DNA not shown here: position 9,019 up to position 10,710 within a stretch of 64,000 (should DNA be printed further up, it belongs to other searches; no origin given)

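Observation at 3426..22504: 17-kb start/stop-overlapped operon encoding a GlgA-independent glucan/trehalose cycle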

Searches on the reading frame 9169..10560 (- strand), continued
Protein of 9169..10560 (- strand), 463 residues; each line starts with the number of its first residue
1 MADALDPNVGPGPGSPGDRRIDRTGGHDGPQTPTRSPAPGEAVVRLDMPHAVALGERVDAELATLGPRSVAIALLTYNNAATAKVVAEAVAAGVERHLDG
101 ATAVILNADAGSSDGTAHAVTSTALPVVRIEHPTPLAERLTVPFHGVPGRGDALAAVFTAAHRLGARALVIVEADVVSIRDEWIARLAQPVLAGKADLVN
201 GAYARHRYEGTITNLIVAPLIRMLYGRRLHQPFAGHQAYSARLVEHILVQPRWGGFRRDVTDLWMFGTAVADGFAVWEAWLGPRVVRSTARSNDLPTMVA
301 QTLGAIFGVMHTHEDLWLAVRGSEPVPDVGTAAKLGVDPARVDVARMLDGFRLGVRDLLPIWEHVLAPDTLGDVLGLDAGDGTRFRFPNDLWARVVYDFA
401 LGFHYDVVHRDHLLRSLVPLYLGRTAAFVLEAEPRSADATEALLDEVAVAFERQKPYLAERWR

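Call 87: list_cluster_members(proteins=[P0246, P0258, P0277, P0294, P0345, P0300, P0330, P0350, P0383, P0390])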
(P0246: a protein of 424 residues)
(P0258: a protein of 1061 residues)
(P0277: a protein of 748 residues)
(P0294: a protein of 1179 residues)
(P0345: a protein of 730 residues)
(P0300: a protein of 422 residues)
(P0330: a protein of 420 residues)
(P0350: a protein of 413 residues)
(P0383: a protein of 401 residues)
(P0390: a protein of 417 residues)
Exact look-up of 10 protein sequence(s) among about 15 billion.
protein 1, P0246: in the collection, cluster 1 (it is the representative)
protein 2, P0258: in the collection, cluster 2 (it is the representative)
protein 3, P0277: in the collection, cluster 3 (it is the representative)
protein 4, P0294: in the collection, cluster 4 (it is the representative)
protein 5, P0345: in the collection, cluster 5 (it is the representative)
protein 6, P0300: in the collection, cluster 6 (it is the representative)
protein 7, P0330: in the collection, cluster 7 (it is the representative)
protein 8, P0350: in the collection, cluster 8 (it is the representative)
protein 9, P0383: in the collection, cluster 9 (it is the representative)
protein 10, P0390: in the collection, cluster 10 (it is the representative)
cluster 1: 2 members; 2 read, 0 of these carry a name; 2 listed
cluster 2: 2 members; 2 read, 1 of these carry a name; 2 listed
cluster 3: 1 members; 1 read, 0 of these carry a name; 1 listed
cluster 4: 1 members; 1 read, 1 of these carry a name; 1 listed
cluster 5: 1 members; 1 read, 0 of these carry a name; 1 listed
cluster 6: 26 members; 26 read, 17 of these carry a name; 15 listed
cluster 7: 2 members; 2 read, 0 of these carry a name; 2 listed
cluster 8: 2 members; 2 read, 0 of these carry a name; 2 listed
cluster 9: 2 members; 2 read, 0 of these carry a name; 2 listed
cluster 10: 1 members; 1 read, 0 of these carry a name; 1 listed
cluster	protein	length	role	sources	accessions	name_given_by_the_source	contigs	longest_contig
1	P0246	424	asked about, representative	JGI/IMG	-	-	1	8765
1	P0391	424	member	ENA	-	-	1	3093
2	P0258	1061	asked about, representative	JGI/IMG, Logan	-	glycosyltransferase involved in cell wall biosynthesis/nucleotide-binding universal ...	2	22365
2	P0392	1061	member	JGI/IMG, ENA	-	-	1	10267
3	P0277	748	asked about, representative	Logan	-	-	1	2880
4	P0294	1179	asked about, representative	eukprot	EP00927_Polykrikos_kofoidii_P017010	TRINITY_DN17721_c0_g1_i1.p1 TRINITY_DN17721_c0_g1~~TRINITY_DN17721_c0_g1_i1.p1 ORF ...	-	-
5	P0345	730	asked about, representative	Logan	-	-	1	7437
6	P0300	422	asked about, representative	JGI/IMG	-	hypothetical protein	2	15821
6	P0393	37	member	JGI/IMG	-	hypothetical protein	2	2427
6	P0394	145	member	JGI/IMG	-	glucosylglycerate synthase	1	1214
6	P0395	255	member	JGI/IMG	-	hypothetical protein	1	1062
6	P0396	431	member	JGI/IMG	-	hypothetical protein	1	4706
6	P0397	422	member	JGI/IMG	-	glucosylglycerate synthase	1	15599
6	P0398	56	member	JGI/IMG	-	hypothetical protein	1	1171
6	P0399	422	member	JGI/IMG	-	hypothetical protein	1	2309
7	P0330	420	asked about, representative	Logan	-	-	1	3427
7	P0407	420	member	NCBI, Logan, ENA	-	-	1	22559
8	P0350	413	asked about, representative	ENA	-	-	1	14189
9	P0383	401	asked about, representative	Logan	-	-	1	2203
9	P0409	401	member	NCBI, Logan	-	-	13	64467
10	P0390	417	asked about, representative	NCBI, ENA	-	-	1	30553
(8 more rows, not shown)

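Call 88: find_encoding_contigs(protein=P0409, flank=8000, max_places=3)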
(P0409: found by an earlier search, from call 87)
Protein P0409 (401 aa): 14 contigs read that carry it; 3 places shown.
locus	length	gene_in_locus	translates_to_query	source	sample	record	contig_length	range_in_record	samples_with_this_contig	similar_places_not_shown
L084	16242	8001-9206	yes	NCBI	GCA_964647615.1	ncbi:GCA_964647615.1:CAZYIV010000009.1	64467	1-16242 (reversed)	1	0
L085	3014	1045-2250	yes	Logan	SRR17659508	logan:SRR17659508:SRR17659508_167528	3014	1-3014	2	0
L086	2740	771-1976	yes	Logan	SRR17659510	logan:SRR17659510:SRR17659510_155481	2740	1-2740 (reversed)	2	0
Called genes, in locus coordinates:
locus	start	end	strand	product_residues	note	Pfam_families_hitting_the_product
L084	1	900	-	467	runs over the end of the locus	PF02775:TPP_enzyme_C, PF01558:POR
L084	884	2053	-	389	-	PF01855:POR_N, PF02780:Transketolase_C, PF17147:PFOR_II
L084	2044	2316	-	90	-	PF14697:Fer4_21 (faint), PF13183:Fer4_8 (faint), PF00037:Fer4 (faint), PF12797:Fer4_2 (faint), PF13237:Fer4_10, PF12837:Fer4_6 (faint), PF12838:Fer4_7, PF13187:Fer4_9, +1 more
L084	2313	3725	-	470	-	PF14691:Fer4_20, PF07992:Pyr_redox_2, PF00070:Pyr_redox (faint), PF01262:AlaDh_PNT_C (faint), PF01266:DAO (faint), PF03486:HI0933_like (faint), PF13450:NAD_binding_8, PF13738:Pyr_redox_3 (weak)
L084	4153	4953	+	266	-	PF12710:HAD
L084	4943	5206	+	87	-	-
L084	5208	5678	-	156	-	-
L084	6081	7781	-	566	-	PF00128:Alpha-amylase, PF16657:Malt_amylase_C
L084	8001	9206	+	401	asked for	-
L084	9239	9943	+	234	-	PF05552:MS_channel_1st_1 (weak)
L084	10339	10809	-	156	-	PF01797:Y1_Tnp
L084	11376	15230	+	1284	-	-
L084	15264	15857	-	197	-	PF16925:TetR_C_13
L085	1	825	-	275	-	?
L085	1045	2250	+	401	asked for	-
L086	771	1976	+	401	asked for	-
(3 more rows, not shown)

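Call 89: find_encoding_contigs(protein=P0390, flank=7000, max_places=1)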
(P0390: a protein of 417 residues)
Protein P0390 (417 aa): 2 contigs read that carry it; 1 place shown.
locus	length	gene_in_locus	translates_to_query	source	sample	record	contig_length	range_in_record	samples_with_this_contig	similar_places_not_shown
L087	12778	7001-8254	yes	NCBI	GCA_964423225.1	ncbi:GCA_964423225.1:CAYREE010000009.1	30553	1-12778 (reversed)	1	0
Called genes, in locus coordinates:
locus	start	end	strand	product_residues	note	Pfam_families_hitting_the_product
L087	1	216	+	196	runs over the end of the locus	-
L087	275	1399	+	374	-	PF01073:3Beta_HSD, PF01370:Epimerase, PF02719:Polysacc_synt_2, PF04321:RmlD_sub_bind (weak), PF07993:NAD_binding_4 (weak), PF13460:NAD_binding_10 (weak), PF16363:GDP_Man_Dehyd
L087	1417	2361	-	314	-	-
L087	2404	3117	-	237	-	PF00254:FKBP_C, PF22199:FKBP26_IF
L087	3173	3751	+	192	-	-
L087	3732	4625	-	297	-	-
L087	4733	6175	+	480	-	PF00535:Glycos_transf_2 (faint)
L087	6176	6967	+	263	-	PF08282:Hydrolase_3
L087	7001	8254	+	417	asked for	PF21969:MGS_GT, PF00535:Glycos_transf_2, PF13641:Glyco_tranf_2_3 (weak)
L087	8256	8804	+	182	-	PF01725:Ham1p_like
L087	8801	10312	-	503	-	PF00884:Sulfatase, PF01663:Phosphodiest (weak), PF16347:SGSH_C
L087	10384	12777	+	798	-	?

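Call 90: find_encoding_contigs(protein=P0407, flank=7000, max_places=1)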
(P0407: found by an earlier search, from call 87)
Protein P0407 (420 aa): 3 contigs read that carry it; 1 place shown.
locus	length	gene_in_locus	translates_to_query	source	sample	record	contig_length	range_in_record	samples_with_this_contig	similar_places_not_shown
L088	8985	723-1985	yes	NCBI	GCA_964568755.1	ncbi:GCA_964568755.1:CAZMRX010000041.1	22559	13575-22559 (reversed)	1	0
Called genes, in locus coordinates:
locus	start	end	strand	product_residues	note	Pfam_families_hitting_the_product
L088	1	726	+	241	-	?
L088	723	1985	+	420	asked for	-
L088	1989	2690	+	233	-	PF05552:MS_channel_1st_1 (weak)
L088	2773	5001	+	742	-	PF00982:Glyco_transf_20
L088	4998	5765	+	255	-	PF02358:Trehalose_PPase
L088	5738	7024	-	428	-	PF00512:HisKA, PF02518:HATPase_c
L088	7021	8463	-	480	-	PF13231:PMT_2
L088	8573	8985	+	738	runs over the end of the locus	PF01564:Spermine_synth (weak)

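Call 91: find_encoding_contigs(protein=P0397, flank=7000, max_places=1)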
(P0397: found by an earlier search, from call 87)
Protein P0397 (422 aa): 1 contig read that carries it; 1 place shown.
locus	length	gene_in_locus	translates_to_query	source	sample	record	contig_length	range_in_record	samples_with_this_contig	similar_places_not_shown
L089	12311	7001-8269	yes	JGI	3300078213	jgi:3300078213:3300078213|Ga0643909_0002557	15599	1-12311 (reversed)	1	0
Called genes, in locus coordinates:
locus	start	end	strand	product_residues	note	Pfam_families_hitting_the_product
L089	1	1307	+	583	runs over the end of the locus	PF00069:Pkinase, PF07714:PK_Tyr_Ser-Thr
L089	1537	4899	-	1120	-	PF00128:Alpha-amylase, PF16657:Malt_amylase_C, PF18085:Mak_N_cap (weak)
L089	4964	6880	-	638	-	PF22019:GlgB_N (weak), PF02922:CBM_48, PF00128:Alpha-amylase, PF02806:Alpha-amylase_C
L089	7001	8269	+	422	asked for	-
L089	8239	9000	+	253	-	PF05552:MS_channel_1st_1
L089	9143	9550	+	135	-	PF05154:TM2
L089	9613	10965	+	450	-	PF01554:MatE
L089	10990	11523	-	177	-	PF05974:DUF892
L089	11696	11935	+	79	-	-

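Call 94: search_protein_families(library=ncbifam, proteins=[L084:6081-7781:-, L088:1989-2690:+], max_evalue=0.00001)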
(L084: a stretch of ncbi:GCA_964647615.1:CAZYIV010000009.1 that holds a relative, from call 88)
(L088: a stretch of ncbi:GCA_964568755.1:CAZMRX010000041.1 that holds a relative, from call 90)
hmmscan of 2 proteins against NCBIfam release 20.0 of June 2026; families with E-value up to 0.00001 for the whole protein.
L084:6081-7781:- (566 aa): 33 families (the best 25 are shown)
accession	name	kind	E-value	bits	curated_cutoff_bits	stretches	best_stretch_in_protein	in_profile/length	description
TIGR02456.1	treS_nterm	equivalog_domain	8.3e-283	938.8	678.35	1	12-547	2-538/539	maltose alpha-D-glucosyltransferase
NF051899.1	BetGalacBglAAgro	equivalog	1e-85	288.2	900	2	12-213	2-202/537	beta-galactosidase BglA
TIGR02403.1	trehalose_treC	equivalog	1.3e-83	281.5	799.05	2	12-212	1-197/544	alpha,alpha-phosphotrehalase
NF008183.0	PRK10933.1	subfamily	2.2e-79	267.6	535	2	10-214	5-206/551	alpha,alpha-phosphotrehalase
NF008051.0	PRK10785.1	equivalog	2.5e-42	144.9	568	1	35-253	176-379/607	maltodextrin glucosidase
NF041321.1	Alpha-amyl_MalA_Halo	equivalog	2.2e-39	135.4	875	1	8-139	252-382/666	alpha-amylase MalA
NF041090.1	Cyc-maltodext_AglB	equivalog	7.9e-33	114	540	1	35-209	62-207/470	cyclomaltodextrinase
TIGR02402.1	trehalose_TreZ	equivalog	9.9e-26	90.1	538.8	1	13-111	92-186/545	malto-oligosyltrehalose trehalohydrolase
NF011083.0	PRK14510.1-2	equivalog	8.3e-22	76.5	1322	1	35-386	220-548/1186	bifunctional glycogen debranching protein GlgX/4-alpha-glucanotransferase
NF008967.0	PRK12313.1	equivalog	1.9e-14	52.9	577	1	16-112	148-246/633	1,4-alpha-glucan branching protein GlgB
TIGR02401.1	trehalose_TreY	equivalog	2e-13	49.5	498.65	1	42-117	20-99/838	malto-oligosyltrehalose synthase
NF003811.1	PRK05402.1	equivalog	7.3e-13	47.9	741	1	17-115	142-242/619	1,4-alpha-glucan branching protein GlgB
TIGR02100.1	glgX_debranch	equivalog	2.2e-12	45.9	640.9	1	13-114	153-273/688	glycogen debranching protein GlgX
NF007060.0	PRK09505.2-5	equivalog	2.1e-11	42.6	790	1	35-111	232-322/690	alpha-amylase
NF007058.0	PRK09505.2-3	equivalog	4.6e-11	41.5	897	1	35-111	247-337/742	alpha-amylase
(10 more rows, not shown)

L088:1989-2690:+ (233 aa): 1 family
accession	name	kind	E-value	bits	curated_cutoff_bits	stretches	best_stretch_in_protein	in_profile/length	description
NF033912.1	msc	subfamily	2.1e-13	50.2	100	1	22-207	181-361/365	mechanosensitive ion channel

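Call 96: search_protein_families(library=ncbifam, proteins=[L087:4733-6175:+, L087:6176-6967:+, L087:7001-8254:+], max_evalue=0.001)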
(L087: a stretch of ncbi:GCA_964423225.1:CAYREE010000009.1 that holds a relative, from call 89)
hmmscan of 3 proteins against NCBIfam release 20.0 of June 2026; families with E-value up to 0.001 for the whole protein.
L087:4733-6175:+ (480 aa): 2 families
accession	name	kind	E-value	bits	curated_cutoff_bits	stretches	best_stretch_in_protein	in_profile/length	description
NF010496.0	PRK13915.1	equivalog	1.1e-29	103.6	262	1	165-366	101-289/307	glucosyl-3-phosphoglycerate synthase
NF040724.1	GpgS_Meth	equivalog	1.1e-14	54.2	700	1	166-388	120-342/402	glucosyl-3-phosphoglycerate synthase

L087:6176-6967:+ (263 aa): 22 families
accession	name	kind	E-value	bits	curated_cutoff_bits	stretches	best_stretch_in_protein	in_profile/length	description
TIGR02461.1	osmo_MPG_phos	equivalog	4.4e-61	206.9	244.35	1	4-225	1-227/227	mannosyl-3-phosphoglycerate phosphatase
TIGR01486.1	HAD-SF-IIB-MPGP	subfamily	5.8e-58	196.2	164.75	1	4-254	1-253/257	mannosyl-3-phosphoglycerate phosphatase family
NF001218.0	PRK00192.1-5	equivalog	1.1e-56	192.6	362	1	2-258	4-269/275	mannosyl-3-phosphoglycerate phosphatase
NF011072.0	PRK14502.1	equivalog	1.6e-54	185.4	762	1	3-260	417-692/694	bifunctional mannosyl-3-phosphoglycerate synthase/mannosyl-3 phosphoglycerate phosphatase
NF001216.0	PRK00192.1-2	equivalog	5.1e-49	167.1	353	1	2-262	6-265/275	mannosyl-3-phosphoglycerate phosphatase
TIGR02463.1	MPGP_rel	hypoth_equivalog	9.7e-41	139.9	282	1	4-224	1-215/216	mannosyl-3-phosphoglycerate phosphatase-related protein YedP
NF002976.0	PRK03669.1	equivalog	1.1e-36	126.6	315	1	3-253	8-263/271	mannosyl-3-phosphoglycerate phosphatase-related protein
NF001217.0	PRK00192.1-4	equivalog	3.4e-33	115.3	373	1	2-233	8-232/265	mannosyl-3-phosphoglycerate phosphatase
NF009342.0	PRK12702.1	equivalog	1.5e-29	103.2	596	1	4-150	3-152/302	mannosyl-3-phosphoglycerate phosphatase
NF001215.0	PRK00192.1-1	equivalog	9.3e-24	84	488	1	5-230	9-227/265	mannosyl-3-phosphoglycerate phosphatase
TIGR01484.1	HAD-SF-IIB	subfamily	7.7e-19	68.6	41.8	1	4-223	1-220/221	HAD-IIB family hydrolase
TIGR01487.1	Pglycolate_arch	equivalog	1.9e-18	67.1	122.75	2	4-74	3-74/215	phosphoglycolate phosphatase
NF002245.0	PRK01158.1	equivalog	8.3e-16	58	198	1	4-226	5-200/233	phosphoglycolate phosphatase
TIGR01482.1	SPP-subfamily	subfamily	9.1e-16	58.1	107.15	1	5-224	1-190/225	sucrose-phosphate phosphatase subfamily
TIGR00099.1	Cof-subfamily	subfamily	1.8e-15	57.3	137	2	4-73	1-70/256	Cof-type HAD-IIB family hydrolase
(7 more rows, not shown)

L087:7001-8254:+ (417 aa): 3 families
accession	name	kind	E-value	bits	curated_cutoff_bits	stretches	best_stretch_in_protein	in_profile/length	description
NF010496.0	PRK13915.1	equivalog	3.4e-15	55.9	262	1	19-260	29-270/307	glucosyl-3-phosphoglycerate synthase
TIGR03469.1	HpnB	hypoth_equivalog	1.2e-05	24.6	379.25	1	21-146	44-169/386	hopene-associated glycosyltransferase HpnB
TIGR04182.1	glyco_TIGR04182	equivalog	1.6e-05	24.5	325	1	23-224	2-183/293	S-layer glycoprotein N-glycosyltransferase AglJ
